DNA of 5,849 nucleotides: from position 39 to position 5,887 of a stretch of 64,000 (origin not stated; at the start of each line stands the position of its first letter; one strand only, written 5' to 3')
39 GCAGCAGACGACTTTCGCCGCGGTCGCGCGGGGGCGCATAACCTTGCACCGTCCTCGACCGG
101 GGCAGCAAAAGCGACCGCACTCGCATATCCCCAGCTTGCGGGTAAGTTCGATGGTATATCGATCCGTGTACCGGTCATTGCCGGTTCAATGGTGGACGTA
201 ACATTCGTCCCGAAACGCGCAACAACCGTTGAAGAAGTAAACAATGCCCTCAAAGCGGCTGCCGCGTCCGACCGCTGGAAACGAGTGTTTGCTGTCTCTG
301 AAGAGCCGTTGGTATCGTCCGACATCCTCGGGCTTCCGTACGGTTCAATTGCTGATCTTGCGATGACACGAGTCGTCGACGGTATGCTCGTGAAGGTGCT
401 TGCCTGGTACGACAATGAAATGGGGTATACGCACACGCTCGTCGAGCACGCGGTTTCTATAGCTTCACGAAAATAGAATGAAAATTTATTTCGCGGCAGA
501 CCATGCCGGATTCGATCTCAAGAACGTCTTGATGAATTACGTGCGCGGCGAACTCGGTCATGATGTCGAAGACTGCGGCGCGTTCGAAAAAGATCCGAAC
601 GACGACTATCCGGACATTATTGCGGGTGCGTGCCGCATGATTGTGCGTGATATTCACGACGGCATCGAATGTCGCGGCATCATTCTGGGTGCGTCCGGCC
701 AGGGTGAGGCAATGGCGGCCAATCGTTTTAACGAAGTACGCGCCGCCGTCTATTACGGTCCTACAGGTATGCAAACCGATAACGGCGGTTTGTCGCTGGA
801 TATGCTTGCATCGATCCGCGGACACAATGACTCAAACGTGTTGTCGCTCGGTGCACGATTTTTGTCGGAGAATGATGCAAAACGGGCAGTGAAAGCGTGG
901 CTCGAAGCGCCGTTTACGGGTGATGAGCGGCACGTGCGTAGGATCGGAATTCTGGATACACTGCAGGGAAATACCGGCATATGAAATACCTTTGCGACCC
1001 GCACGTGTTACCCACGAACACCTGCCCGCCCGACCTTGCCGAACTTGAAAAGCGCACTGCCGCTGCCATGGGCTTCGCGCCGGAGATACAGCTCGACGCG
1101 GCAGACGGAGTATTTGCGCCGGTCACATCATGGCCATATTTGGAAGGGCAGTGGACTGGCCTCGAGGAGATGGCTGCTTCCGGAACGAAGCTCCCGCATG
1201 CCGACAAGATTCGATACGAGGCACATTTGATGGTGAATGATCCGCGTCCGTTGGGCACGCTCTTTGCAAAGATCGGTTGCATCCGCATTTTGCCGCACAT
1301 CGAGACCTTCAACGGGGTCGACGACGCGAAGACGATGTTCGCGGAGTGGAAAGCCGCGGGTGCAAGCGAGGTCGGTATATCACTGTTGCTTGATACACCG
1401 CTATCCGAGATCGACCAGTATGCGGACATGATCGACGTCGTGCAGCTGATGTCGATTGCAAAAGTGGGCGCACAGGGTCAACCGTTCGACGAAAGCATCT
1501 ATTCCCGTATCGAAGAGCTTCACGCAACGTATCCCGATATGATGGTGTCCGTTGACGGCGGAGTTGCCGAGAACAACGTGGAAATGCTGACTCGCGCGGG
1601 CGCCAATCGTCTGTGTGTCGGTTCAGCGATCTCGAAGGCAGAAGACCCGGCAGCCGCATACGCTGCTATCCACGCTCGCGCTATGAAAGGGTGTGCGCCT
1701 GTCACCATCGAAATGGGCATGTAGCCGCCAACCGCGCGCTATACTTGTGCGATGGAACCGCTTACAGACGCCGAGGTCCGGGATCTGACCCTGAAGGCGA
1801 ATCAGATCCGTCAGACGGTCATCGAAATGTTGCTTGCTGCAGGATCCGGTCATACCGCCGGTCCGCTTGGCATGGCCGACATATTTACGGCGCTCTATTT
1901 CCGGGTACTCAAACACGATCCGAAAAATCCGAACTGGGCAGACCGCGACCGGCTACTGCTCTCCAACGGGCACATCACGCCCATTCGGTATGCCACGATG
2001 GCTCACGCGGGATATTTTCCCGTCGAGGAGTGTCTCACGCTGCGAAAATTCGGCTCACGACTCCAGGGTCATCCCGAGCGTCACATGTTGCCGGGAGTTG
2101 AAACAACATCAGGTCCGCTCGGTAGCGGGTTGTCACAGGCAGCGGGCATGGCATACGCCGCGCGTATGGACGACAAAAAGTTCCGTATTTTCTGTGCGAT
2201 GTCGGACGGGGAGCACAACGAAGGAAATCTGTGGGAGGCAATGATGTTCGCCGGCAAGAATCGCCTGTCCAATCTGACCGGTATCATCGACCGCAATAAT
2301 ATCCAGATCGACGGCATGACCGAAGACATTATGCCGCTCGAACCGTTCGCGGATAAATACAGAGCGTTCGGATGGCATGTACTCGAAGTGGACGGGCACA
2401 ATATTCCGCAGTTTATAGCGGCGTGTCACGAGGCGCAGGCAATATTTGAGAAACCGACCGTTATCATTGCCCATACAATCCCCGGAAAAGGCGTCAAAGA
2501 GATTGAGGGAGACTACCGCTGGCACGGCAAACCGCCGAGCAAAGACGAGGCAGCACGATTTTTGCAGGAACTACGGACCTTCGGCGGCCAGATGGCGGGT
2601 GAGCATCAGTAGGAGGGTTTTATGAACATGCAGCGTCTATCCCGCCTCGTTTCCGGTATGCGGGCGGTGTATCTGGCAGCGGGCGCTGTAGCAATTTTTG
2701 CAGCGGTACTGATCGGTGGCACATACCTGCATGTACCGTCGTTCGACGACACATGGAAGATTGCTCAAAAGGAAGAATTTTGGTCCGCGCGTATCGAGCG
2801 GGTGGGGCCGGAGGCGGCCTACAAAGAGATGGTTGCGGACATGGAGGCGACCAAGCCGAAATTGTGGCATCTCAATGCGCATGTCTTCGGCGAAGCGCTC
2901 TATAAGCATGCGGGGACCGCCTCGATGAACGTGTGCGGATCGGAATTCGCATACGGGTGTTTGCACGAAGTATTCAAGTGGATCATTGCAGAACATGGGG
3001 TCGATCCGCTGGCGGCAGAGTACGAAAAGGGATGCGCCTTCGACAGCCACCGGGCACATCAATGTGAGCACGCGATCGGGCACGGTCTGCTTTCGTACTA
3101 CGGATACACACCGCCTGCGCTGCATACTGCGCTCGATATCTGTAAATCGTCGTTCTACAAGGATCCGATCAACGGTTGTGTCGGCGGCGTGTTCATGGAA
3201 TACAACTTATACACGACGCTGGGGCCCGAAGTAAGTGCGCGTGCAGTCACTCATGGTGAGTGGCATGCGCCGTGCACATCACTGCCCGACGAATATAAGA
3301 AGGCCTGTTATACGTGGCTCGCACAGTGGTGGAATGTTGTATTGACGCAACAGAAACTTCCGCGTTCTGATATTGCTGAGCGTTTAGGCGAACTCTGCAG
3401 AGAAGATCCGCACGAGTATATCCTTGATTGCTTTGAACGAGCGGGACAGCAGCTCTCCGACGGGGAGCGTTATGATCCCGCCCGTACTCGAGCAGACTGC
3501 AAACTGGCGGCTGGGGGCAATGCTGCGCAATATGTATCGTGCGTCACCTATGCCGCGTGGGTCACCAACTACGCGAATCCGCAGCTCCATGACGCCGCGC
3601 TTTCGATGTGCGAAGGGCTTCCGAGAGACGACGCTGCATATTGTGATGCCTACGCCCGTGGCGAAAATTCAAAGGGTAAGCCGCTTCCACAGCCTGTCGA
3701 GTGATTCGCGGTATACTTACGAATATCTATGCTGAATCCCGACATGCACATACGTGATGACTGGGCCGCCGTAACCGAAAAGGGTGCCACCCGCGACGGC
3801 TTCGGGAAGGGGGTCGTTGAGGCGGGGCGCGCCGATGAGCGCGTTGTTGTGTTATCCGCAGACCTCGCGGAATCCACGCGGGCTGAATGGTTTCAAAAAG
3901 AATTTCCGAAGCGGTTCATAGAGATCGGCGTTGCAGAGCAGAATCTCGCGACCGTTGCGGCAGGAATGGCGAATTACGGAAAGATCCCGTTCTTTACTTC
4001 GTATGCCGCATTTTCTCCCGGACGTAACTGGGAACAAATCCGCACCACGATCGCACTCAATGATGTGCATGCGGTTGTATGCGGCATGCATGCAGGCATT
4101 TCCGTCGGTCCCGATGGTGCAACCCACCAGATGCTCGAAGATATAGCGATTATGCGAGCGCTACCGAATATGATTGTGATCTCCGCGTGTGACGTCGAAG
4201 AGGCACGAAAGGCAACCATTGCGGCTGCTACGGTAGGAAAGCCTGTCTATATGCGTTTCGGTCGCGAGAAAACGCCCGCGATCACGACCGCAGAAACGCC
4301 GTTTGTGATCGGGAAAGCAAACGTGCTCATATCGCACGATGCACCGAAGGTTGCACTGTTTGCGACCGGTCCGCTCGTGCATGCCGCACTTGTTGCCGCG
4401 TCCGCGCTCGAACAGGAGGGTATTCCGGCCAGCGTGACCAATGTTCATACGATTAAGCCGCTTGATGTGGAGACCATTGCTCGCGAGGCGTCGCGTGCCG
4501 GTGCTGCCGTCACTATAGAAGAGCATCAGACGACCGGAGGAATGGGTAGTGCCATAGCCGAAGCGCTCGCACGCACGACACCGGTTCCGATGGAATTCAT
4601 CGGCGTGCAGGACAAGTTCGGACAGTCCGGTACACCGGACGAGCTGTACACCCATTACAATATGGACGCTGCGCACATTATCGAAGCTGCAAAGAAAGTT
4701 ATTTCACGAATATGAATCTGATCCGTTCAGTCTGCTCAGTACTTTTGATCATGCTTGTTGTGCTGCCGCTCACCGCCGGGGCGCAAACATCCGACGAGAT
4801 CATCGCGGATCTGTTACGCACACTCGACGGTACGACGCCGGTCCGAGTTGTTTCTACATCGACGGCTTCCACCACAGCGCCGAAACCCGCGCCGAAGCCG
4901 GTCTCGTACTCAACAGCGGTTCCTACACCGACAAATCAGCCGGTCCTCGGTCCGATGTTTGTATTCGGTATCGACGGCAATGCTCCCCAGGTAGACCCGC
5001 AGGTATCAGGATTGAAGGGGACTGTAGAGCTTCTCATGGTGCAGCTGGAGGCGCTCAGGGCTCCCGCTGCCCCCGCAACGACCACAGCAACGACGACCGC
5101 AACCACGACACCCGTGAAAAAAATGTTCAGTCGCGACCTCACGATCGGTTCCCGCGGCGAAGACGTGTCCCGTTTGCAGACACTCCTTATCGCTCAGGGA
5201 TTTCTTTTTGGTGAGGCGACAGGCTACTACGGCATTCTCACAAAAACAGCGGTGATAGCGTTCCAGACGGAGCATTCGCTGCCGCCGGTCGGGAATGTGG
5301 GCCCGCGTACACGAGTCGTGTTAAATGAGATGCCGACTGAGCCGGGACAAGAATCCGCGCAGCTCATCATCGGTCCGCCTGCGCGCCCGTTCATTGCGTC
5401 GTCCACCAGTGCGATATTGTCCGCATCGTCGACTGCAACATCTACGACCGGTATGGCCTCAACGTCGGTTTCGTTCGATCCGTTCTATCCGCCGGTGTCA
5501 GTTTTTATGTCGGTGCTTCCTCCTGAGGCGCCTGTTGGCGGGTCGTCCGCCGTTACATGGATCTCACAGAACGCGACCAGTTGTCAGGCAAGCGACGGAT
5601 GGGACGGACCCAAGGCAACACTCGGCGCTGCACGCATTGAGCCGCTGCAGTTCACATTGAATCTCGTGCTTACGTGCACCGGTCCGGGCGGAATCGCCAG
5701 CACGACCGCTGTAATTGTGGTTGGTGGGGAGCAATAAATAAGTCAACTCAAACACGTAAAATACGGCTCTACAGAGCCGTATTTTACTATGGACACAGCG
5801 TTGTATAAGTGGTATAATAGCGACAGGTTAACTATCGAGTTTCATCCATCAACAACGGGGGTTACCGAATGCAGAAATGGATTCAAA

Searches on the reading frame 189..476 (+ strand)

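Call 44: search_protein_families(library=pfam, proteins=[window:189-476:+], max_evalue=0.001)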
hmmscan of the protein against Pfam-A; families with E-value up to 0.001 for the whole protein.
window:189-476:+ (95 aa): 1 family
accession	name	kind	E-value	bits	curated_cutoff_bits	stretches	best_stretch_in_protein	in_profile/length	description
PF02800.25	Gp_dh_C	-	2.8e-15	56.7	24.4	1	1-74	86-158/158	Glyceraldehyde 3-phosphate dehydrogenase, C-terminal domain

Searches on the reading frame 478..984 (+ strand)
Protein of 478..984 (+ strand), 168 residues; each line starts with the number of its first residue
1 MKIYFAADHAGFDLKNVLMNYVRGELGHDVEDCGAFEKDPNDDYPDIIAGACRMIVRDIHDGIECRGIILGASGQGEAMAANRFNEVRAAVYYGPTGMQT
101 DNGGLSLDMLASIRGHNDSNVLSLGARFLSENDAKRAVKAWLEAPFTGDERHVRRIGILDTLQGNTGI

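Call 44: search_protein_families(library=pfam, proteins=[window:478-984:+], max_evalue=0.001)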
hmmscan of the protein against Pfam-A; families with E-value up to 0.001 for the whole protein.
window:478-984:+ (168 aa): 1 family
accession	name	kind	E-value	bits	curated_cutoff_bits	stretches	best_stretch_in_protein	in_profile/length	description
PF02502.23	LacAB_rpiB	-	3.8e-32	111.6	24.7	1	3-157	1-136/138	Ribose/Galactose Isomerase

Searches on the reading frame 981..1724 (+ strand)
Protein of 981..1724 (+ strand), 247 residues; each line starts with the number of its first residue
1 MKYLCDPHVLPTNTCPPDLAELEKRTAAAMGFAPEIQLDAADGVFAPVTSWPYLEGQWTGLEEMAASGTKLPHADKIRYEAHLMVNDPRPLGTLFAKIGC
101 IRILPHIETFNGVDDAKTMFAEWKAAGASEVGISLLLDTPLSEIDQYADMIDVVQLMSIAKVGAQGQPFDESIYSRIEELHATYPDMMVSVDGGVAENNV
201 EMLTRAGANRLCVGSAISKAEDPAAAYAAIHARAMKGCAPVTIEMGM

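Call 44: search_protein_families(library=pfam, proteins=[window:981-1724:+], max_evalue=0.001)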
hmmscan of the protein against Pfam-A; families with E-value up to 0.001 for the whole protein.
window:981-1724:+ (247 aa): 1 family
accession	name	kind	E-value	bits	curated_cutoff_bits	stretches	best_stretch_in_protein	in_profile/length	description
PF00834.25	Ribul_P_3_epim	-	1.7e-22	80.2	21.1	1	75-217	56-197/198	Ribulose-phosphate 3 epimerase family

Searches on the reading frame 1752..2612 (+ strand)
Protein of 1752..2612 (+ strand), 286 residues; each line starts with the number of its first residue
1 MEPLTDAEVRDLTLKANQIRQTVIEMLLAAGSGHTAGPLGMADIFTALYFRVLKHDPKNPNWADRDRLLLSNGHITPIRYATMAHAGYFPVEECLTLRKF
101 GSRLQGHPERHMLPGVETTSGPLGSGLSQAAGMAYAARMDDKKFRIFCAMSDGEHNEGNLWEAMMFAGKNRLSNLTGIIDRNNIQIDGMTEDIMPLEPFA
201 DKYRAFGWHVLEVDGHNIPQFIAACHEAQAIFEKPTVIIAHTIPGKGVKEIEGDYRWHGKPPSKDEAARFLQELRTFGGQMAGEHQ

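Call 44: search_protein_families(library=pfam, proteins=[window:1752-2612:+], max_evalue=0.001)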
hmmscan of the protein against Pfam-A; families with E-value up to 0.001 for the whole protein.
window:1752-2612:+ (286 aa): 3 families
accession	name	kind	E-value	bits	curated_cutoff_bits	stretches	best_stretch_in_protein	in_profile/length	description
PF00456.26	Transketolase_N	-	7.4e-61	206.4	22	1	16-270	6-271/334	Transketolase, thiamine diphosphate binding domain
PF13292.11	DXP_synthase_N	-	3.1e-09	36.9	21.2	1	6-186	12-175/274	1-deoxy-D-xylulose-5-phosphate synthase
PF00676.26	E1_dh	-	4.2e-09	36.2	22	1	115-236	95-218/300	Dehydrogenase E1 component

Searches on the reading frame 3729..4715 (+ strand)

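Call 11: search_protein_families(library=pfam, proteins=[window:3729-4715:+], max_evalue=0.01)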
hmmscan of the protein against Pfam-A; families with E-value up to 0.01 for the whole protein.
window:3729-4715:+ (328 aa): 3 families
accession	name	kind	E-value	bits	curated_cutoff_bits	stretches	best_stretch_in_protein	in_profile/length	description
PF02779.29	Transket_pyr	-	2.9e-40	138.2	27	1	20-182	4-172/174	Transketolase, pyrimidine binding domain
PF02780.25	Transketolase_C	-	6.8e-26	91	25.9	1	199-317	3-124/124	Transketolase, C-terminal domain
PF22613.1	Transketolase_C_1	-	1.3e-07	32.2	27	1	204-312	10-112/113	Transketolase-like TK C-terminal domain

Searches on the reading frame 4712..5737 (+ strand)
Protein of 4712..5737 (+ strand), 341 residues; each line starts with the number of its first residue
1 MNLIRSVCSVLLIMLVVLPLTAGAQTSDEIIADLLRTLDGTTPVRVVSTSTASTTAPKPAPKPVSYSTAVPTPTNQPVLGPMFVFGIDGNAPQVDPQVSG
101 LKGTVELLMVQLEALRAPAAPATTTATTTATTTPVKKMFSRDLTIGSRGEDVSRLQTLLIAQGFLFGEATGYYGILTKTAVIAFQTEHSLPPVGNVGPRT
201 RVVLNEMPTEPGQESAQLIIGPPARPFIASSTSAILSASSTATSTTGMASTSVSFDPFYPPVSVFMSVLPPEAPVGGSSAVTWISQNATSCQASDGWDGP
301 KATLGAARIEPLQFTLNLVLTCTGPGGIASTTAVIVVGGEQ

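Call 11: search_protein_families(library=pfam, proteins=[window:4712-5737:+], max_evalue=0.01)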
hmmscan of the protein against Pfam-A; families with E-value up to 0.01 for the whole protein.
window:4712-5737:+ (341 aa): 1 family
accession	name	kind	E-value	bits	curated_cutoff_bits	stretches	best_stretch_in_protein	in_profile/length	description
PF01471.23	PG_binding_1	-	2.2e-12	47.4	23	1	148-203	1-56/57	Putative peptidoglycan binding domain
